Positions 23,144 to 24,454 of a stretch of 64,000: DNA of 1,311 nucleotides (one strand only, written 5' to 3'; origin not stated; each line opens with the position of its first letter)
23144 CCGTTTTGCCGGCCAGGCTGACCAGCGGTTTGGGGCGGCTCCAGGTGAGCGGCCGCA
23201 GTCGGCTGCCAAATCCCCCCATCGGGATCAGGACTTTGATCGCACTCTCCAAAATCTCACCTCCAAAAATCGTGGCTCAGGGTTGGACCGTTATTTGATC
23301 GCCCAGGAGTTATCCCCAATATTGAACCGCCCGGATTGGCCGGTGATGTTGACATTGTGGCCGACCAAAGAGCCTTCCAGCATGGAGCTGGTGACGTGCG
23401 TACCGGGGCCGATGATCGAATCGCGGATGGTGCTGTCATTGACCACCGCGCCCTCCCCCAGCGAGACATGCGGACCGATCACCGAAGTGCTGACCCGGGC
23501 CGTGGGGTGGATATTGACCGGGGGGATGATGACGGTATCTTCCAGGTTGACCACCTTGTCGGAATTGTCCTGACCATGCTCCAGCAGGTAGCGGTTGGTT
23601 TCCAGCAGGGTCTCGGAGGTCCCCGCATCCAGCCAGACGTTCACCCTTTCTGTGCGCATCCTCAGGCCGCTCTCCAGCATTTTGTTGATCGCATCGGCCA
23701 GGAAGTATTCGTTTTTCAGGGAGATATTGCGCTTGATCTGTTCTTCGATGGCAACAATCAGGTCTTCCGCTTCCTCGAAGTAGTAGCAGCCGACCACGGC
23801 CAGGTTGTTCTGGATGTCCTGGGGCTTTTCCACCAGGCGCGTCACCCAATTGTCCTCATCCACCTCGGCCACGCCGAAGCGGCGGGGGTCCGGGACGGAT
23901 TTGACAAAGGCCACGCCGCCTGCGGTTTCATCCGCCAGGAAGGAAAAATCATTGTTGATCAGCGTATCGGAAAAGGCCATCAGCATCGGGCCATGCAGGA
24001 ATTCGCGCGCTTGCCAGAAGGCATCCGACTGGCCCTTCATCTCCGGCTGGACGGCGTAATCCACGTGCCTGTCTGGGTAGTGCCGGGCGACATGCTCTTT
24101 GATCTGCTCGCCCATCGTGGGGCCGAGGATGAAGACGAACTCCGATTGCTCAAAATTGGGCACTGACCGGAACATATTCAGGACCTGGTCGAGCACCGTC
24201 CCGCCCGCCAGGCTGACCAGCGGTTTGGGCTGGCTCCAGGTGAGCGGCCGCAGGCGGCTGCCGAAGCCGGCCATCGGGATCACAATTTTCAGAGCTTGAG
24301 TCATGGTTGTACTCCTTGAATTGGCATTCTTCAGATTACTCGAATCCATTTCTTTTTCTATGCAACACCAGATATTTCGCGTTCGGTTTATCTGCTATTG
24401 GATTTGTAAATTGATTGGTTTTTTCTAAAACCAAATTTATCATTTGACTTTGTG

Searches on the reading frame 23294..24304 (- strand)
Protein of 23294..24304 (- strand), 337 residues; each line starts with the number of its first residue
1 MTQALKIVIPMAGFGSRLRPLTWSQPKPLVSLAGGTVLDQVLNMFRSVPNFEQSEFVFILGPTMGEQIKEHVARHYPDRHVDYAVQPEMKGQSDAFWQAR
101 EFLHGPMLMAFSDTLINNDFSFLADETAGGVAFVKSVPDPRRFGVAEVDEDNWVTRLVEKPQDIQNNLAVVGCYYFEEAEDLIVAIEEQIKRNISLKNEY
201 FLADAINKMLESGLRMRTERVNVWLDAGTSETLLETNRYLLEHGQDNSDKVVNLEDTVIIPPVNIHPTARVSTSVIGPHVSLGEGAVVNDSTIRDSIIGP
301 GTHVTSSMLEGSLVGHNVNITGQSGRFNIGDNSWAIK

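Call 82: find_related_loci(query=window:23294-24304:-, collection=genome_contigs, flank=3500)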
Query window:23294-24304:- (337 aa) in genome_contigs; peptide patterns used: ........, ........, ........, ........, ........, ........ (x = any residue, [..] = any of these).
35 stretches matched a pattern; 7 encode a relative of the query (tblastn E <= 1e-3); 7 distinct loci.
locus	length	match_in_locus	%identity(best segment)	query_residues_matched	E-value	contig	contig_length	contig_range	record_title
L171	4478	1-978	84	11-337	0e+0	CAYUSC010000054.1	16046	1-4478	MAG TPA_asm: uncultured Brevefilum sp. isolate SRP192927_co3_183 genome assembly, contig: NODE_8196_length_16046_cov_8.1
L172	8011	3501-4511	69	1-337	3e-160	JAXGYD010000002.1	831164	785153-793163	MAG: Brevefilum sp. isolate AnMBR.bin505 bin505_2, whole genome shotgun sequence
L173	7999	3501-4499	68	1-333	1e-162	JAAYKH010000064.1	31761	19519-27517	MAG: Chloroflexota bacterium isolate AS10tlH2TH_389 276175_AS10, whole genome shotgun sequence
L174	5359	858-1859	67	1-334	2e-151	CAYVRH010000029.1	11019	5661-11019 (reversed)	MAG TPA_asm: uncultured Anaerolineaceae bacterium isolate SRP192927_co7_568 genome assembly, contig: NODE_12117_length_1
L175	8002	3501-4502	67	1-334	2e-150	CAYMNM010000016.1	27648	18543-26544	MAG TPA_asm: uncultured Anaerolineaceae bacterium isolate SRP294416_co1_420 genome assembly, contig: NODE_3111_length_27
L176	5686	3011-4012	66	1-334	3e-150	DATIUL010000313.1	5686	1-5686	MAG TPA_asm: Anaerolineaceae bacterium isolate SMAG_U15980 k141_147381, whole genome shotgun sequence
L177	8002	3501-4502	65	1-334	3e-147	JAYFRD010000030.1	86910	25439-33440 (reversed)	MAG: Anaerolineaceae bacterium isolate CA_64 c_CA_000000041270, whole genome shotgun sequence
